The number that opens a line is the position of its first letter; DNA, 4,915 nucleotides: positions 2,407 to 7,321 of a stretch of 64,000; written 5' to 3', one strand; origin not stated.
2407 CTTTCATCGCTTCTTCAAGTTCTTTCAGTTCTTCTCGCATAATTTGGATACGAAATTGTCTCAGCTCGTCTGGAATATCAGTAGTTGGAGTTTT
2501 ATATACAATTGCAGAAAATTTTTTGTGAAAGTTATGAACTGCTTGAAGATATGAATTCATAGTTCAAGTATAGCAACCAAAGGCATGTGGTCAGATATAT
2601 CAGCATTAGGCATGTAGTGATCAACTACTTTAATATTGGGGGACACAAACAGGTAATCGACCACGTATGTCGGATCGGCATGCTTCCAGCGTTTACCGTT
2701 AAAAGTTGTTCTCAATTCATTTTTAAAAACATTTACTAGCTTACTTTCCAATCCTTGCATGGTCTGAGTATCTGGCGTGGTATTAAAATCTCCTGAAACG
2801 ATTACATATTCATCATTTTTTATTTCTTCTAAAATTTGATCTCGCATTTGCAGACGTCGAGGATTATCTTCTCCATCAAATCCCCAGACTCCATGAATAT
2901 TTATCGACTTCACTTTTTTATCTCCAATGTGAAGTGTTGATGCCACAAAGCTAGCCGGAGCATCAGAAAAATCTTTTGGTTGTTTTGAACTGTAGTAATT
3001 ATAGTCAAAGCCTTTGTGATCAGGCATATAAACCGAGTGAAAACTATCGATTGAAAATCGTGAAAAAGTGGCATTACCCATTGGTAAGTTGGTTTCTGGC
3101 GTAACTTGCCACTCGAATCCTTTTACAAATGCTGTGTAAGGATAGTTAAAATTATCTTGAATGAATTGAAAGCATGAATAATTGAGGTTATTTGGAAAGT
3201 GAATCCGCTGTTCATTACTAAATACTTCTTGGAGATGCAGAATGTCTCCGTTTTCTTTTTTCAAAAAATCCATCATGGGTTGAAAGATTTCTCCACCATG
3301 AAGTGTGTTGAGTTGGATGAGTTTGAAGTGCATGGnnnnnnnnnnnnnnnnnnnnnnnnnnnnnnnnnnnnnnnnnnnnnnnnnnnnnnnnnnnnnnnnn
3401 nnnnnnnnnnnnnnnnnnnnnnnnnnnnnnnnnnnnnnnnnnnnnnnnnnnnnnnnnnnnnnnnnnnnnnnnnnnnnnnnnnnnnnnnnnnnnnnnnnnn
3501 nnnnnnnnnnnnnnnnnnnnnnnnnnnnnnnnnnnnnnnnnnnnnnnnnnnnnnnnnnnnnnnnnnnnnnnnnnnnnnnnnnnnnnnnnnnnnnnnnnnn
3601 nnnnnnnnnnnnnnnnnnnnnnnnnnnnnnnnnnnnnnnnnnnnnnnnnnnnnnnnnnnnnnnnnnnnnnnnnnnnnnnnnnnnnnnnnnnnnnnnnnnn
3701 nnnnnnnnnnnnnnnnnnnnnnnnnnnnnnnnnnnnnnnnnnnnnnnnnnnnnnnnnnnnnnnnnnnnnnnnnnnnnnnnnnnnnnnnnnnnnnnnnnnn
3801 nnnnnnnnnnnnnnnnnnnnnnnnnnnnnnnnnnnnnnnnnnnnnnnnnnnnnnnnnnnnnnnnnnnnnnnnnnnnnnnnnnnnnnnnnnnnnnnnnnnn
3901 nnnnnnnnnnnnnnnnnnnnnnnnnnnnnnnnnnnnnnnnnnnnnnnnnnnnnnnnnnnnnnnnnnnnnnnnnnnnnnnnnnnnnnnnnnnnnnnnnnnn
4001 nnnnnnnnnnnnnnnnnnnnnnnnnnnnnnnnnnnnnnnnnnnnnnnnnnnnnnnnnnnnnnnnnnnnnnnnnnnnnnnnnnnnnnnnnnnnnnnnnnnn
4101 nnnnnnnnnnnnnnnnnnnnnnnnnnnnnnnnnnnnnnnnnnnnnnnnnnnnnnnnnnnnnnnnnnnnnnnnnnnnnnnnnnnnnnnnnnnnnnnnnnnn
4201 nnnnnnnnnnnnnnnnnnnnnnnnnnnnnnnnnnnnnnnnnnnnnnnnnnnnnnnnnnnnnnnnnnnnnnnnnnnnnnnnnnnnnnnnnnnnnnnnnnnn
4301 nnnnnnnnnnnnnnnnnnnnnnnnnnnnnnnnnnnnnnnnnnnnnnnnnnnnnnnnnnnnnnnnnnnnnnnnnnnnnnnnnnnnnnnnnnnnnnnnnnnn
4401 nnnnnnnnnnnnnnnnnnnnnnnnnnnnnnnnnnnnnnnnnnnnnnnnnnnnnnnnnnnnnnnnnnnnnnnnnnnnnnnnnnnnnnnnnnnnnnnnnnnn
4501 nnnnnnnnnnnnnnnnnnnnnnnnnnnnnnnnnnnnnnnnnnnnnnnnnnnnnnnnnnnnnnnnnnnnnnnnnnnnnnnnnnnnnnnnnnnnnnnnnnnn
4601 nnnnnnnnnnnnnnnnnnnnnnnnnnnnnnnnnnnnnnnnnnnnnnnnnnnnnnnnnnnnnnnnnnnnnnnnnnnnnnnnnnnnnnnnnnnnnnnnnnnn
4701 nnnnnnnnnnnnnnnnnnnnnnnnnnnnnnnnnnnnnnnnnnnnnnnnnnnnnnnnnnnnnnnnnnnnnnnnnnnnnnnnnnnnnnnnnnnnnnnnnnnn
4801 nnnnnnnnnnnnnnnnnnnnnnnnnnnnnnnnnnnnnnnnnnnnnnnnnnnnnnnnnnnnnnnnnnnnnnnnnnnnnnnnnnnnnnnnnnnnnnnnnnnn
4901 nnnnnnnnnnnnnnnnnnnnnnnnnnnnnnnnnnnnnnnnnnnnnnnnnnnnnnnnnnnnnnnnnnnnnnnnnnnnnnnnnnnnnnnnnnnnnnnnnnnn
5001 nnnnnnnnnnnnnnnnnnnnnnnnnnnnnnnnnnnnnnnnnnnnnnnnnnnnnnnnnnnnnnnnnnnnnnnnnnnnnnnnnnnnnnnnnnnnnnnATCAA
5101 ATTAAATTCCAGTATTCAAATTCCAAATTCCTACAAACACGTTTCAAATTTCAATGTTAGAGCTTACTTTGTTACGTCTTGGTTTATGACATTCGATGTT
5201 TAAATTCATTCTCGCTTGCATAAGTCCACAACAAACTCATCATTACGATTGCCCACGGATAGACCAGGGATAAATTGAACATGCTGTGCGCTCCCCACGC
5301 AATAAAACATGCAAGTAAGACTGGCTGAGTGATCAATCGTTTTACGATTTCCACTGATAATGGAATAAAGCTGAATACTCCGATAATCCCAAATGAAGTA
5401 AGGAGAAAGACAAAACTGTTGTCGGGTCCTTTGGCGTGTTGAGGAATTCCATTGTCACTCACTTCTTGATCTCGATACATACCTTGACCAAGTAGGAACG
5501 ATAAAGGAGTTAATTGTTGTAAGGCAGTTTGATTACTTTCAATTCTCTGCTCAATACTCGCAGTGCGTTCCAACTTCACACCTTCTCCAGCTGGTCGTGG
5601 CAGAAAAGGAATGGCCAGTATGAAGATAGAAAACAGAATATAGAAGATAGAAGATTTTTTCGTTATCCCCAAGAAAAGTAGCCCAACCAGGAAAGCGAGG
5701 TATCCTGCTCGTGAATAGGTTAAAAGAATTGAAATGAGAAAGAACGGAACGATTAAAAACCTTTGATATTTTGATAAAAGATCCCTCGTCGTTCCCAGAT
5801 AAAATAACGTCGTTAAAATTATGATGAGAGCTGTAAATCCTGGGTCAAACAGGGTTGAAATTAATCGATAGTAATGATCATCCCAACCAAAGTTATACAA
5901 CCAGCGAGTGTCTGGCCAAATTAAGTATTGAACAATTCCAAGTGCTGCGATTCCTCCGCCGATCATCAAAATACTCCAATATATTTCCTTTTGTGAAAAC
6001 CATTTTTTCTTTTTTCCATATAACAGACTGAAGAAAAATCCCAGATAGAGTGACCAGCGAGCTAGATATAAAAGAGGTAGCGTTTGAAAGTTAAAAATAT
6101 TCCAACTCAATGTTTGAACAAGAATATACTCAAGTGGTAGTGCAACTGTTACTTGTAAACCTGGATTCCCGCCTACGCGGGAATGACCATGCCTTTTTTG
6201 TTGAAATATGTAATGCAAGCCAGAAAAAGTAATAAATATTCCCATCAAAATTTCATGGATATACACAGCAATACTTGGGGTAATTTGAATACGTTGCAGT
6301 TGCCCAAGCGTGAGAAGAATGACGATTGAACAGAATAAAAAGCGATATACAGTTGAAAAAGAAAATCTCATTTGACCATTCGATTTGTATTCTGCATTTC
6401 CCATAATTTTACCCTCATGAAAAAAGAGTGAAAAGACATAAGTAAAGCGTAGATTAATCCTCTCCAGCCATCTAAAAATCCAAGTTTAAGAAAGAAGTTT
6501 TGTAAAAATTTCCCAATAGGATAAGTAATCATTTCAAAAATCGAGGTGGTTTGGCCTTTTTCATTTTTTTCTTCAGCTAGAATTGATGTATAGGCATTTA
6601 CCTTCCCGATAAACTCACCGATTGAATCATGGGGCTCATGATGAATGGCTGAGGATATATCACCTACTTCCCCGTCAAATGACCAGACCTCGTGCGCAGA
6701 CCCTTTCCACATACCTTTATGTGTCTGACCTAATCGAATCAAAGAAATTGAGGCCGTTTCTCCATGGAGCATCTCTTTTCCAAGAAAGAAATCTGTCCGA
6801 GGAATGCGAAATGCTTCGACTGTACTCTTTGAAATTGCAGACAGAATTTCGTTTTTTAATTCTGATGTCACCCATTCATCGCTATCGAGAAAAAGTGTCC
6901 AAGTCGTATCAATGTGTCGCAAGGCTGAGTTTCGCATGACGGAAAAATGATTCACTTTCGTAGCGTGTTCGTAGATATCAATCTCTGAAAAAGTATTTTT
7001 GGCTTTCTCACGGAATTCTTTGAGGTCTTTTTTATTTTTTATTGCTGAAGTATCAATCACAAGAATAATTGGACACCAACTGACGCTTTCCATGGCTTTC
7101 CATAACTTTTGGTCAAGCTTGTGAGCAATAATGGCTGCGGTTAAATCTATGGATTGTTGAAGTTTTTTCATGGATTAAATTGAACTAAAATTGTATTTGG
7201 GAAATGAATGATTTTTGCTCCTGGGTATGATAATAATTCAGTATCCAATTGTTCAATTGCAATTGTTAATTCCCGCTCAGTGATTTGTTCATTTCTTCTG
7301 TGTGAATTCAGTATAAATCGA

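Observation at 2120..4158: tRNA-bracketed three-gene cassette: Rx4H (HEPN-like) protein, EEP nuclease/phosphatase and MazG-like NTP pyrophosphohydrolase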

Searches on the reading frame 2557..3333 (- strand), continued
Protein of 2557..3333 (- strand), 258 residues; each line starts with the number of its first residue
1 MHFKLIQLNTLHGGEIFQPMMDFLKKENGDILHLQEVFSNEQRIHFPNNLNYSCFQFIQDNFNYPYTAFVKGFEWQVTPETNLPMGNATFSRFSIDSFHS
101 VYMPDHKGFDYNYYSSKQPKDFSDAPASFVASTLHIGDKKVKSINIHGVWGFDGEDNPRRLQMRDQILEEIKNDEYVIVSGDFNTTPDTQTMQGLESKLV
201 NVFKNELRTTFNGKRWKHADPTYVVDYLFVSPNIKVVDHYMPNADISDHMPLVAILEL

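Call 86: list_cluster_members(proteins=[P0001, window:2557-3333:-, window:2192-2560:-, P0007, P0059, P0074])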
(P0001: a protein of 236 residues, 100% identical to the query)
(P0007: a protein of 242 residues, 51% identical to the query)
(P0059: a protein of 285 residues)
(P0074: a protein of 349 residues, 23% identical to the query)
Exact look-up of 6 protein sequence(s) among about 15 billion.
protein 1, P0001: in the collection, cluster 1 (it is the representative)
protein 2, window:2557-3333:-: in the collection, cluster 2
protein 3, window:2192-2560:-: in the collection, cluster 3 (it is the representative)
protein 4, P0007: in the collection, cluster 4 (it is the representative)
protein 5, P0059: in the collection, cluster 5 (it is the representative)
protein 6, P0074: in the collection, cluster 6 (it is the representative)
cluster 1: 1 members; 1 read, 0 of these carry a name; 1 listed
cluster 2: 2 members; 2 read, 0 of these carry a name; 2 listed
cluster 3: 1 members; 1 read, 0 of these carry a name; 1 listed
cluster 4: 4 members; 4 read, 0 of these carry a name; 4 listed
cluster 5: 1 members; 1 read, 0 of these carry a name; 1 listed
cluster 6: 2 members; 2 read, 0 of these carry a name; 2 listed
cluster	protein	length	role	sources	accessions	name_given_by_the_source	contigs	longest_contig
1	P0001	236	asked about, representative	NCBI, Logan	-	-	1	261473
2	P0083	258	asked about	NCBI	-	-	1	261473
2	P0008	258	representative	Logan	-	-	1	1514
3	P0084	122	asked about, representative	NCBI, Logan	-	-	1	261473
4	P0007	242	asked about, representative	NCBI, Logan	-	-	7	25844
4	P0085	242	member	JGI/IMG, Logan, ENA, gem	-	-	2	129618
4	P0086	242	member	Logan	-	-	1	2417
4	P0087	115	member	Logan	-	-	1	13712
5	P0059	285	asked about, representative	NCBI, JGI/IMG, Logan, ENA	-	-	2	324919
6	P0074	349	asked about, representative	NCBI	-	-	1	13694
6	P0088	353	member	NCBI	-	-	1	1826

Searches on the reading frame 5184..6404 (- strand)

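Call 62: search_protein_families(library=pfam, proteins=[window:5184-6404:-], max_evalue=0.001)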
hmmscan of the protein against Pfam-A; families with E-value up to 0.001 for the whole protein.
window:5184-6404:- (406 aa): 1 family
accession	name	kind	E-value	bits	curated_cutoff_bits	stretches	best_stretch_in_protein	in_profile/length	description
PF04932.20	Wzy_C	-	7.4e-09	36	31.7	1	221-347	5-149/149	O-Antigen ligase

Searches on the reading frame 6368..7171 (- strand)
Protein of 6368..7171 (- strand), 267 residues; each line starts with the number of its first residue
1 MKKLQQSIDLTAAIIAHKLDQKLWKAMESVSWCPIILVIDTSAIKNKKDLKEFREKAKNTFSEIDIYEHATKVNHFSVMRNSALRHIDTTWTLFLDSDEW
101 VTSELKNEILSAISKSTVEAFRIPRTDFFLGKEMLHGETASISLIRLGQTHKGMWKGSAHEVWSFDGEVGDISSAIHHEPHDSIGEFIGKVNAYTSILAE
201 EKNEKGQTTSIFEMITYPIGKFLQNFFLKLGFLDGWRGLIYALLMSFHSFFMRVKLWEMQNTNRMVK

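Call 62: search_protein_families(library=pfam, proteins=[window:6368-7171:-], max_evalue=0.001)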
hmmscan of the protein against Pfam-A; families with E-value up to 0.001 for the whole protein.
window:6368-7171:- (267 aa): 1 family
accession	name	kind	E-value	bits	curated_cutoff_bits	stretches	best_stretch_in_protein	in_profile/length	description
PF00535.33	Glycos_transf_2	-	0.00044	20.7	23.3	1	35-116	30-106/168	Glycosyl transferase family 2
